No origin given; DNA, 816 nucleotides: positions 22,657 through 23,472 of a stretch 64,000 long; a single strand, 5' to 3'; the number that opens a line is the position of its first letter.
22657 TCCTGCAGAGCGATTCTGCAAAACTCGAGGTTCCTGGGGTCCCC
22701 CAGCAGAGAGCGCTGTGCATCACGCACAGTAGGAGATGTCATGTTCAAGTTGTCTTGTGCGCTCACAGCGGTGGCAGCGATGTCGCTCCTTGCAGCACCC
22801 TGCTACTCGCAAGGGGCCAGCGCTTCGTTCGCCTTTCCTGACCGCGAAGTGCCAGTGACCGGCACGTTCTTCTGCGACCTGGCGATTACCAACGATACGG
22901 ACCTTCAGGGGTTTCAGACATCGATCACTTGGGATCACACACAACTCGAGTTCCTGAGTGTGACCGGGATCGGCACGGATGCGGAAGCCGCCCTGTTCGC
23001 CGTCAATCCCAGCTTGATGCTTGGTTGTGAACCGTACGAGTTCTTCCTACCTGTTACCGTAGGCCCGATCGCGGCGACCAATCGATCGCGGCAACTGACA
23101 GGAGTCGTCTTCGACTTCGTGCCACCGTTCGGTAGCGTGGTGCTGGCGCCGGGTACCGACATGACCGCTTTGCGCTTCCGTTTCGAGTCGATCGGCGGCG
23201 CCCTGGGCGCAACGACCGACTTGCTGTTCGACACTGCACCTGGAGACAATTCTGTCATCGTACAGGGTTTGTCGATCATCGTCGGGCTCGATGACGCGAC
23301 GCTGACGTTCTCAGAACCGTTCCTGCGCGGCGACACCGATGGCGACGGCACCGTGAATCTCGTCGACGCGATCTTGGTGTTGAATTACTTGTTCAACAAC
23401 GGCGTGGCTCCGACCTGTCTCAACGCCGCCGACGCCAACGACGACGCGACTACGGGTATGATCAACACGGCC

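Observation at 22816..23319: Single cohesin-like module fused in cis to a dockerin-like tail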

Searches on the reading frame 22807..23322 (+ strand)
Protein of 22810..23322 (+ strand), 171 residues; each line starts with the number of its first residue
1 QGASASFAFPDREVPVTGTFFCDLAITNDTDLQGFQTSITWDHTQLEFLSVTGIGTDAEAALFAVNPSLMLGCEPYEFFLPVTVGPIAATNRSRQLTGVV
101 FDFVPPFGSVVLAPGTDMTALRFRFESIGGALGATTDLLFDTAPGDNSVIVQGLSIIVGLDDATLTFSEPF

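Call 7: find_homologous_proteins(query=window:22810-23322:+, max_evalue=0.01)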
Query seq(171 aa) (171 aa): 1 proteins with E <= 0.01 among 284 candidates.
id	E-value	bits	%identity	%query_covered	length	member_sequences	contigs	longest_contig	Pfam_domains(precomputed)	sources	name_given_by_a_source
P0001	2.8e-105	368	100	100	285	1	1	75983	PF00404.25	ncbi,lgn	ncbi:MAG: dockerin type I repeat-containing protein [Planctomycetota bacterium]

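Call 22: find_encoding_contigs(protein=P0001, flank=3000, max_places=3)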
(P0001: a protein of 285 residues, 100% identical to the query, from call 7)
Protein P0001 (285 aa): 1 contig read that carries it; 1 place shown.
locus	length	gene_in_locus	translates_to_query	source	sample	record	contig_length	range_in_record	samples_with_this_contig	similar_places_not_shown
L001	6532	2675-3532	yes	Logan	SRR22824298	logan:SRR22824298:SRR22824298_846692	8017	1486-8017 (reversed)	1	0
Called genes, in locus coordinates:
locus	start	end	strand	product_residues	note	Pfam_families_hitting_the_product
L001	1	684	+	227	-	?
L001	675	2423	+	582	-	-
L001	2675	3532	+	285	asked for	PF00404:Dockerin_1 (weak)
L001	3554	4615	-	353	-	-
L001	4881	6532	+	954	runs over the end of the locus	-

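Call 23: search_protein_representatives(protein=window:22807-23319:+)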
Query: 171 residues. Proteins with E-value up to 0.001 (for the whole library): 24; up to 1e-10: 5; up to 1e-30: 1. The best 24 are listed.
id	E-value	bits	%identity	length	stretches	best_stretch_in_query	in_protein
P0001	1.2e-105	367.0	100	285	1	1-171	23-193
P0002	3.1e-28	115.2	42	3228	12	23-57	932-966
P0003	2.0e-16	76.8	39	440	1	8-169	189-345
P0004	2.3e-12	63.6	40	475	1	15-168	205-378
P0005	3.2e-12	63.1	42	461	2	11-70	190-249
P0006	1.4e-07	48.0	35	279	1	18-168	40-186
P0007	3.0e-07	46.9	33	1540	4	12-68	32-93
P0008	4.9e-06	43.0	34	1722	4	20-63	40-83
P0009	5.4e-06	42.8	33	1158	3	99-170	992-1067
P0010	1.4e-05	41.5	30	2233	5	9-65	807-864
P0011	1.6e-05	41.3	30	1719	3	12-60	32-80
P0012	4.0e-05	40.0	29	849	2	8-94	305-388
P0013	4.1e-05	40.0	31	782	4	18-59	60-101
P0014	5.1e-05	39.7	29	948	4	14-67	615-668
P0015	1.1e-04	38.6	31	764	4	11-73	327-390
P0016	1.6e-04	38.0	36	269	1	14-135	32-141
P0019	4.8e-04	36.5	36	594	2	12-53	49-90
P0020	6.4e-04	36.1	35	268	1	19-139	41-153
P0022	7.8e-04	35.8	34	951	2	98-169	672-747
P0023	8.5e-04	35.7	34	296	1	18-168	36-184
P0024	8.5e-04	35.7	31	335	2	11-60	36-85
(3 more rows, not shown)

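Call 24: search_protein_families(library=pfam, proteins=[P0003, P0004, P0005, P0006, P0016, P0020, P0023, P0024, P0019, P0013], max_evalue=0.1)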
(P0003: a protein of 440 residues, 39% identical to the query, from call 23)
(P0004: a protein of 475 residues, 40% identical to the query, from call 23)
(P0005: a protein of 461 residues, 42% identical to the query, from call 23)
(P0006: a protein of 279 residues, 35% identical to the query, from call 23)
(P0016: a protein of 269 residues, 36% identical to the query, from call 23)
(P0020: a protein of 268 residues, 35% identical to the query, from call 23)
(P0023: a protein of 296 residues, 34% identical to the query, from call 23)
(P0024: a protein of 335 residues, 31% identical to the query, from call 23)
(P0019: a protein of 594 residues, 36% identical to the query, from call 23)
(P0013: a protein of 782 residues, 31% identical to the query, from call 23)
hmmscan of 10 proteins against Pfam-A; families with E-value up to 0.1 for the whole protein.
P0003 (440 aa): 1 family
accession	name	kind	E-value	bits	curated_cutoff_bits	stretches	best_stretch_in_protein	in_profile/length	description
PF00404.24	Dockerin_1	-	2.3e-06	28.1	22.9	1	354-404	2-53/57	Dockerin type I domain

P0004 (475 aa): 1 family
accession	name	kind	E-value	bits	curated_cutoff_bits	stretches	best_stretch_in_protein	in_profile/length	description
PF00404.24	Dockerin_1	-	3.3e-06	27.6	22.9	1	390-441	4-56/57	Dockerin type I domain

P0005 (461 aa): 1 family
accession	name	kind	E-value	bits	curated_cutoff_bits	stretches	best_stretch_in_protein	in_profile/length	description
PF00404.24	Dockerin_1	-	0.012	16.3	22.9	1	377-422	2-48/57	Dockerin type I domain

P0006 (279 aa): 3 families
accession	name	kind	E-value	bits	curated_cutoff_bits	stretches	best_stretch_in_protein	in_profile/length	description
PF00404.24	Dockerin_1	-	1.1e-06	29.1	22.9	1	195-246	2-54/57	Dockerin type I domain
PF13598.12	DUF4139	-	0.018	15.2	31.8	1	42-134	22-100/205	Domain of unknown function (DUF4139)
PF00963.24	Cohesin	-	0.084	13.5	24.1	0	32-93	5-76/139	Cohesin domain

P0016 (269 aa): 2 families
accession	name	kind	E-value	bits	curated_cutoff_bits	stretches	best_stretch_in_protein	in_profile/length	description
PF00404.24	Dockerin_1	-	0.00014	22.4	22.9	1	188-232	2-48/57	Dockerin type I domain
PF00963.24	Cohesin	-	0.0012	19.4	24.1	1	26-70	3-48/139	Cohesin domain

P0020 (268 aa): 3 families
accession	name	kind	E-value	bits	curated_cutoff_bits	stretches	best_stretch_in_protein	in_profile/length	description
PF00963.24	Cohesin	-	0.0044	17.7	24.1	1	29-75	2-50/139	Cohesin domain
PF00036.39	EF-hand_1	-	0.023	14.7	25.4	0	179-200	6-27/29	EF hand domain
PF00404.24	Dockerin_1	-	0.026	15.2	22.9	0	182-234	2-54/57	Dockerin type I domain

P0023 (296 aa): 1 family
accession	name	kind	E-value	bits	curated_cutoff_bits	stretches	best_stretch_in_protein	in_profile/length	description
PF00963.24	Cohesin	-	0.014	16.1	24.1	1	26-73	2-51/139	Cohesin domain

P0024 (335 aa): 1 family
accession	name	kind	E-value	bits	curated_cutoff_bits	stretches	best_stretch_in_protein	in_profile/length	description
PF00963.24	Cohesin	-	2e-10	41.5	24.1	2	41-135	11-113/139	Cohesin domain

P0019 (594 aa): 7 families
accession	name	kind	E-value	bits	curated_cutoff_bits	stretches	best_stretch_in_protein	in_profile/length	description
PF00963.24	Cohesin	-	6.4e-38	130.5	24.1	3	184-313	4-138/139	Cohesin domain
PF17210.9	SdrD_B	-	1.6e-17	64.1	29.7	1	462-538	3-77/112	SdrD B-like domain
PF17802.7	SpaA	-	8.9e-06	26.2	23.1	1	480-547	12-80/91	Prealbumin-like fold domain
PF22898.2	NOMO1-like_1st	-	9e-05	22.9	27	1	485-549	13-76/85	BOS complex subunit NOMO1-like, first beta sandwich domain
PF22904.2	NOMO1-like_2nd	-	0.00019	21.9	27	1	479-543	14-78/90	BOS complex subunit NOMO1-like, second beta sandwich domain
PF19403.5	SpaA_2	-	0.0035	18.3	25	1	513-554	49-90/96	Prealbumin-like fold domain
PF05467.16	Herpes_U47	-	0.092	11.3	25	0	530-580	211-262/677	Herpesvirus glycoprotein U47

P0013 (782 aa): 4 families
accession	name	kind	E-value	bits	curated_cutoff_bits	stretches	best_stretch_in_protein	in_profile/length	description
PF00963.24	Cohesin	-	2.4e-49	167.6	24.1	5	674-775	2-105/139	Cohesin domain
PF21880.1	DUF6916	-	0.00035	21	27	0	543-583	2-45/91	Domain of unknown function (DUF6916)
PF22832.1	PsaO_TMD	-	0.00057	20.7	27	0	425-456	18-49/91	PsaO transmembrane domain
PF07172.16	GRP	-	0.035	15.2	30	1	482-519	47-78/90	Glycine rich protein family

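Call 27: search_protein_families(library=pfam, proteins=[P0002, P0007, P0012, P0015, P0014, P0022, P0009], max_evalue=0.001)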
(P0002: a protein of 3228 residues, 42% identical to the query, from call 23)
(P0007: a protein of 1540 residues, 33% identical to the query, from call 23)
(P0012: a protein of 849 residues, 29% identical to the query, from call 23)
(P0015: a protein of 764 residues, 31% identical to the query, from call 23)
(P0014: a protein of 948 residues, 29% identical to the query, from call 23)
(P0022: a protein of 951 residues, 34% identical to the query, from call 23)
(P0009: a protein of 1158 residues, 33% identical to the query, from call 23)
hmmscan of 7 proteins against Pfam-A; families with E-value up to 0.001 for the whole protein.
P0002 (3228 aa): 6 families
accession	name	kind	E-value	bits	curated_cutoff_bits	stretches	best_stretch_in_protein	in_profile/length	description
PF00963.24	Cohesin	-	7.3e-116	383.1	24.1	12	1208-1345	2-139/139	Cohesin domain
PF13573.12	SprB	-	1.6e-97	319.3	28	13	1806-1835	4-33/37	SprB repeat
PF13585.12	CHU_C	-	9.9e-23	80.5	27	1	3142-3225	6-86/86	CHU_C Type IX secretion signal domain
PF08141.18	SspH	-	9.9e-15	54.9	25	0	865-893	8-36/58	Small acid-soluble spore protein H family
PF18962.6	Por_Secre_tail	-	1.5e-08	35.2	27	0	2854-2880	48-74/75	Secretion system C-terminal sorting domain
PF23585.1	DUF7137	-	3.3e-07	30.6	27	0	2528-2562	68-102/137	Domain of unknown function (DUF7137)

P0007 (1540 aa): 3 families
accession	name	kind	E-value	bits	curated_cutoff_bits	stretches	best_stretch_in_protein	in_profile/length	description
PF13573.12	SprB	-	1.3e-58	194.7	28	7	1297-1331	3-35/37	SprB repeat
PF00963.24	Cohesin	-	1.3e-35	123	24.1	4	374-506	6-139/139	Cohesin domain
PF13585.12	CHU_C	-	1.8e-24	86.1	27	1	1449-1534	3-84/86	CHU_C Type IX secretion signal domain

P0012 (849 aa): 6 families
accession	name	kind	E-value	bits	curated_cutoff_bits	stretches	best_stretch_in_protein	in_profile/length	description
PF13585.12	CHU_C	-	5.7e-24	84.5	27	1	763-844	5-86/86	CHU_C Type IX secretion signal domain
PF00963.24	Cohesin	-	3.9e-18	66.4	24.1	1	173-297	4-134/139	Cohesin domain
PF13573.12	SprB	-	5.9e-09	35.9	28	1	608-643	4-36/37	SprB repeat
PF18962.6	Por_Secre_tail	-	3.1e-07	31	27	0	773-825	7-60/75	Secretion system C-terminal sorting domain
PF23585.1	DUF7137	-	6.4e-06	26.4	27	0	535-594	47-106/137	Domain of unknown function (DUF7137)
PF13860.13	FlgD_ig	-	6.6e-06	26.5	27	1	784-824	22-70/79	FlgD Ig-like domain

P0015 (764 aa): 2 families
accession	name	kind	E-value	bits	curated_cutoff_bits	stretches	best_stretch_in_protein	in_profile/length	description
PF00963.24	Cohesin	-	3.7e-52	176.7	24.1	5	323-457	2-139/139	Cohesin domain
PF06863.17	DUF1254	-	0.00066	20.3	22.2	0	402-456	16-70/133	Protein of unknown function (DUF1254)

P0014 (948 aa): 2 families
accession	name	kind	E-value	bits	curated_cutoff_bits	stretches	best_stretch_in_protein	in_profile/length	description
PF00963.24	Cohesin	-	1.2e-44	152.3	24.1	5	171-305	4-137/139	Cohesin domain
PF13860.13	FlgD_ig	-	1e-05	25.8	27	0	235-255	46-66/79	FlgD Ig-like domain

P0022 (951 aa): 4 families
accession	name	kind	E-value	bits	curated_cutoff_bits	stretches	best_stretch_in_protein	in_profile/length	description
PF13517.12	FG-GAP_3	-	1.4e-28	99.7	26.9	3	268-327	1-60/61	FG-GAP-like repeat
PF13205.12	Big_5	-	2e-19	70.7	23.6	2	25-125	4-104/105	Bacterial Ig-like domain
PF01839.29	FG-GAP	-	2.4e-09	37.3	22.1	0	558-579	4-25/37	FG-GAP repeat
PF00963.24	Cohesin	-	3.6e-05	24.4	24.1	1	598-729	2-128/139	Cohesin domain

P0009 (1158 aa): 4 families
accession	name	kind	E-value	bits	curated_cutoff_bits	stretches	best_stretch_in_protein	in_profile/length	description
PF13517.12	FG-GAP_3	-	2.1e-28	99.2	26.9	3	517-578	1-61/61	FG-GAP-like repeat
PF13205.12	Big_5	-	2.6e-20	73.5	23.6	2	30-130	4-104/105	Bacterial Ig-like domain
PF01839.29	FG-GAP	-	1.4e-15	57.2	22.1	1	562-583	4-25/37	FG-GAP repeat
PF00963.24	Cohesin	-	1.8e-05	25.4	24.1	0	764-883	4-121/139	Cohesin domain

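Call 29: search_solved_structures(query=A1, max_evalue=10, show_alignments=3)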
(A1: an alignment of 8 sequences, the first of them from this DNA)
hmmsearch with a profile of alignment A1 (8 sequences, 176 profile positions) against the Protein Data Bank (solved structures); distinct sequences matched with E-value up to 10: 16.
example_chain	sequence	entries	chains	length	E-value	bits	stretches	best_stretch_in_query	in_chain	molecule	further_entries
3l8q_A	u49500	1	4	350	9.3e-06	28.9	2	9-48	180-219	Cellulosomal scaffoldin adaptor protein B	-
4u3s_A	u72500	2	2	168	0.00071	22.8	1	5-48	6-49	Cellulosomal scaffoldin adaptor protein B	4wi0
5g5d_A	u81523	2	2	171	0.011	18.9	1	5-68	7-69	CELLULOSOME ANCHORING PROTEIN COHESIN REGION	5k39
5lxv_A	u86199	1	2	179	0.014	18.5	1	9-71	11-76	Scaffoldin C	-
3fnk_A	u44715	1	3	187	0.016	18.4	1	9-48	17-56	Cellulosomal scaffoldin adaptor protein B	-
3ghp_A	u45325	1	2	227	0.017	18.3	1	9-48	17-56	Cellulosomal scaffoldin adaptor protein B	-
1tyj_A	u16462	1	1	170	0.02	18.1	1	7-46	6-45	cellulosomal scaffoldin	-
2y3n_A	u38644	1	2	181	0.022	17.9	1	7-46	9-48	CELLULOSOMAL SCAFFOLDIN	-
5m0y_A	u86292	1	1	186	0.087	16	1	11-47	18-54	Cellulosome anchoring protein cohesin region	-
2bm3_A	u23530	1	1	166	0.1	15.8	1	11-47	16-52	SCAFFOLDING DOCKERIN BINDING PROTEIN A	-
3kcp_B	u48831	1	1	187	0.12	15.5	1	11-47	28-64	Cellulosome anchoring protein, cohesin region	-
2b59_A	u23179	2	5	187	0.12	15.5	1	11-47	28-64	COG1196: Chromosome segregation ATPases | Scaffolding dockerin binding protein A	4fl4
1zv9_A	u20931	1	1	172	0.6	13.2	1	8-51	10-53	Cellulosomal scaffoldin adaptor protein B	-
1qzn_A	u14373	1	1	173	0.6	13.2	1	8-51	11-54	cellulosomal scaffoldin adaptor protein B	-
3f2l_A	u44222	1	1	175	0.62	13.2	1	8-51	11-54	Cellulosomal scaffoldin adaptor protein B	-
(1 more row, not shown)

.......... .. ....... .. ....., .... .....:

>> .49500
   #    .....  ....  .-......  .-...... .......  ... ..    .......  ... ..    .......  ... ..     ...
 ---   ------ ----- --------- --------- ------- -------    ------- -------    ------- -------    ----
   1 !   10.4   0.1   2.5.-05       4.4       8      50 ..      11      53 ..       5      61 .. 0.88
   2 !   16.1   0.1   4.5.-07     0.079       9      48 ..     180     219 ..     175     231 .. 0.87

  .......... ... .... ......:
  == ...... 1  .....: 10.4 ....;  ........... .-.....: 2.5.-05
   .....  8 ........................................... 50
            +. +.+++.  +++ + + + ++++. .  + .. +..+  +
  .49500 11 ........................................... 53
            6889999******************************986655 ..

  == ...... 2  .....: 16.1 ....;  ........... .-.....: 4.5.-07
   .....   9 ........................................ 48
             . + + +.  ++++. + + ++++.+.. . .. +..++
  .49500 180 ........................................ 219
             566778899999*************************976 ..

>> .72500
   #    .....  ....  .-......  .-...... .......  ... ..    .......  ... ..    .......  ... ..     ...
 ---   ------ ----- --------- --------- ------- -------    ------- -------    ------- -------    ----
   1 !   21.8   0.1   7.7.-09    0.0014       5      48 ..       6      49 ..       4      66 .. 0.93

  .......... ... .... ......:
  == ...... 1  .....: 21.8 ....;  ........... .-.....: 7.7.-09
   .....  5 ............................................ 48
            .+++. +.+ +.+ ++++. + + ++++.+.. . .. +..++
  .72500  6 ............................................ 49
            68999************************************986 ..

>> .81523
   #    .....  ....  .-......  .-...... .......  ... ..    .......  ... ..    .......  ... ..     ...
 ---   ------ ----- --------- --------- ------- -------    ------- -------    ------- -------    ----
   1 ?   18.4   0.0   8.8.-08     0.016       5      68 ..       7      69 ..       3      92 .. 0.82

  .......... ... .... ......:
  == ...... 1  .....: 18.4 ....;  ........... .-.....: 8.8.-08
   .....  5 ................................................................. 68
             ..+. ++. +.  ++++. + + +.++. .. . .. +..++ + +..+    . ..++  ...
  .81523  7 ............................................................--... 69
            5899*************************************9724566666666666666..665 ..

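Call 30: find_homologous_proteins(query=A1, max_evalue=0.001)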
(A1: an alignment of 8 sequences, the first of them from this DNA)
Query A1 (8 sequences) (171 aa, profile of the alignment): 4 proteins with E <= 0.001 among 8000 candidates.
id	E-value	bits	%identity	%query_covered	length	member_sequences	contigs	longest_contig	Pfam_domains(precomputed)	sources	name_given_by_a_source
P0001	2.0e-59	218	100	100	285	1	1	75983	PF00404.25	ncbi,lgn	ncbi:MAG: dockerin type I repeat-containing protein [Planctomycetota bacterium]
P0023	6.2e-59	217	31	80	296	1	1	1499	-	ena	-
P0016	1.9e-50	189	34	63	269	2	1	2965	-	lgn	-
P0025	3.3e-40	156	31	79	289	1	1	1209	PF00404.25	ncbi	-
